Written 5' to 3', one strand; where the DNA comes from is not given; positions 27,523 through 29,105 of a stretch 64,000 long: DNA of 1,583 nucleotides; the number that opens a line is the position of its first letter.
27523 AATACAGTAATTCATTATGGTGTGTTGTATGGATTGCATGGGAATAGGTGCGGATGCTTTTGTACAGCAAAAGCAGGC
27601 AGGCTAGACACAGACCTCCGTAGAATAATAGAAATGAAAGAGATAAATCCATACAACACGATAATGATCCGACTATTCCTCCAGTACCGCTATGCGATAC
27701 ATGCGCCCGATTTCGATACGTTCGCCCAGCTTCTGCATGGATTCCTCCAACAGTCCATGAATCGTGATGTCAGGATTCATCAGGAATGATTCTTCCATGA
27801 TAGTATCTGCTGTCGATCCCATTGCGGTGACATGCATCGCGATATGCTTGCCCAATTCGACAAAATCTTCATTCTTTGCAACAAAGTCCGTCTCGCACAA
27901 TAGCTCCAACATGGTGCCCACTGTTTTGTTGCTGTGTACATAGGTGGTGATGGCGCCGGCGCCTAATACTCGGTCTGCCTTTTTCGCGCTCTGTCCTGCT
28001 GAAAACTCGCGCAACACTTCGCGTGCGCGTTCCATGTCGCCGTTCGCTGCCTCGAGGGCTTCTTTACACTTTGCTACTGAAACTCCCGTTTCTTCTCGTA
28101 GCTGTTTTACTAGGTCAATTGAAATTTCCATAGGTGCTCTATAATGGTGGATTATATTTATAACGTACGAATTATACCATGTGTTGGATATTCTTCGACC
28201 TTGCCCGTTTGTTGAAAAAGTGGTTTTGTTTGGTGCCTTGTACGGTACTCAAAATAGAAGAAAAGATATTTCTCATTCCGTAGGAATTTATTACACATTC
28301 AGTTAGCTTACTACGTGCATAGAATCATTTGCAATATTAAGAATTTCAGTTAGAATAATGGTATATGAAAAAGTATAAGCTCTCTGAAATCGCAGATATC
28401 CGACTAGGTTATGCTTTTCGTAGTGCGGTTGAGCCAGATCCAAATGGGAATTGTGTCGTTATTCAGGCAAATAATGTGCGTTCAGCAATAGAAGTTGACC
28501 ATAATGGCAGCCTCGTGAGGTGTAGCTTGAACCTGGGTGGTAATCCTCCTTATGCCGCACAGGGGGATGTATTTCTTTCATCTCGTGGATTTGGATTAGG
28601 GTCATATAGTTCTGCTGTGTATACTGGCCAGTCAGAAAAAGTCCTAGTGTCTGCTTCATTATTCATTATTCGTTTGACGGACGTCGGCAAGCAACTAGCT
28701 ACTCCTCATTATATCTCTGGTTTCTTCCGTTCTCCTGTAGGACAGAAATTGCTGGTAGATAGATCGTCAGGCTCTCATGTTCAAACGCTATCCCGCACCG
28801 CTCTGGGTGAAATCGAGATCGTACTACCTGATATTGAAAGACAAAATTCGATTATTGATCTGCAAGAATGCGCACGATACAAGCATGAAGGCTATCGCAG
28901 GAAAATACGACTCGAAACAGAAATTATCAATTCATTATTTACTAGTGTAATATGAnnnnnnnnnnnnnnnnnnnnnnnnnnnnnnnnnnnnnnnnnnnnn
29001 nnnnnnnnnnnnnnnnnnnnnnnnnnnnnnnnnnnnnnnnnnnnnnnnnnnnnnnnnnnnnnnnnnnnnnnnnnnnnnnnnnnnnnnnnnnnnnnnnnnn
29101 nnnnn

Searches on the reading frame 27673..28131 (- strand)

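Call 5: search_protein_families(library=ncbifam, proteins=[window:27673-28131:-], max_evalue=0.01)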
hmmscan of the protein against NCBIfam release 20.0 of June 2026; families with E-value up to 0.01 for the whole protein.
window:27673-28131:- (152 aa): 2 families
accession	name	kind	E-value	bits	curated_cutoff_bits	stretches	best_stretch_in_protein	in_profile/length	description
TIGR00116.1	tsf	equivalog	7.7e-33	113.9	104.05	1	1-146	2-143/293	translation elongation factor Ts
TIGR00264.2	TIGR00264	equivalog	0.005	17.2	80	0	8-36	79-107/112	nascent polypeptide-associated complex protein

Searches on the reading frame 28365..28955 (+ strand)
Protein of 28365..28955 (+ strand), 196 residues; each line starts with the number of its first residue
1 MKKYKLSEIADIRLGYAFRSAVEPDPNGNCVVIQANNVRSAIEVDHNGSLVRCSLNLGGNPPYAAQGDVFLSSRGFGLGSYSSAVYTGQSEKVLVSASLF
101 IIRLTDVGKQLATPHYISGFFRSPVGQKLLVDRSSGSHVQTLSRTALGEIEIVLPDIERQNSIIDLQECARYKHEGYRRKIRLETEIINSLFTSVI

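Call 3: search_protein_families(library=pfam, proteins=[window:28365-28955:+], max_evalue=0.1)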
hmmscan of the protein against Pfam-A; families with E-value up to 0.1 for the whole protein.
window:28365-28955:+ (196 aa): 1 family
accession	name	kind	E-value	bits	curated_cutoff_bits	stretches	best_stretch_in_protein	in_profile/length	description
PF01420.25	Methylase_S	-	1.5e-05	25.7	22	1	2-166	5-148/168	Type I restriction modification DNA specificity domain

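Call 4: search_protein_families(library=padloc, proteins=[window:28365-28955:+], max_evalue=0.1)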
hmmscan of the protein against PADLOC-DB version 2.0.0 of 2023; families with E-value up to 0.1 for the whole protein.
window:28365-28955:+ (196 aa): 61 families (the best 25 are shown)
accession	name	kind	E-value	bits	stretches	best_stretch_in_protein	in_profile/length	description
PDLC03199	Specificity_I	-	1.2e-15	56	1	5-175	2-165/208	Type I specificity subunit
PDLC03089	Specificity_I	-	5.9e-14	50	1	2-163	6-161/446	Type I specificity subunit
PDLC03068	Specificity_I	-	8.4e-13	46.2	1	1-164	4-159/403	Type I specificity subunit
PDLC03119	Specificity_I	-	2.5e-11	41.1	1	77-166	271-359/393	Type I specificity subunit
PDLC04137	mad5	-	5.1e-11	40.4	1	2-189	214-387/392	mads_5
PDLC03107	Specificity_I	-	1.7e-10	38.6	1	84-192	278-384/392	Type I specificity subunit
PDLC03168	Specificity_I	-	2.9e-10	38.2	1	3-166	7-161/459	Type I specificity subunit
PDLC03154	Specificity_I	-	1.9e-09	35.5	1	3-164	6-157/406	Type I specificity subunit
PDLC03100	Specificity_I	-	7.8e-08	30.2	1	4-193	199-385/392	Type I specificity subunit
PDLC03090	Specificity_I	-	2.5e-07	28.3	1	63-165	82-177/434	Type I specificity subunit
PDLC03078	Specificity_I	-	7.4e-07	27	1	4-163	231-385/419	Type I specificity subunit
PDLC03086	Specificity_I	-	7.5e-07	26.4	1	63-166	71-169/458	Type I specificity subunit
PDLC03148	Specificity_I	-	9.8e-07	25.9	1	84-193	109-215/453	Type I specificity subunit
PDLC03179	Specificity_I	-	9.9e-07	26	1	63-165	458-553/589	Type I specificity subunit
PDLC03096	Specificity_I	-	1.1e-06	25.7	1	64-190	430-554/658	Type I specificity subunit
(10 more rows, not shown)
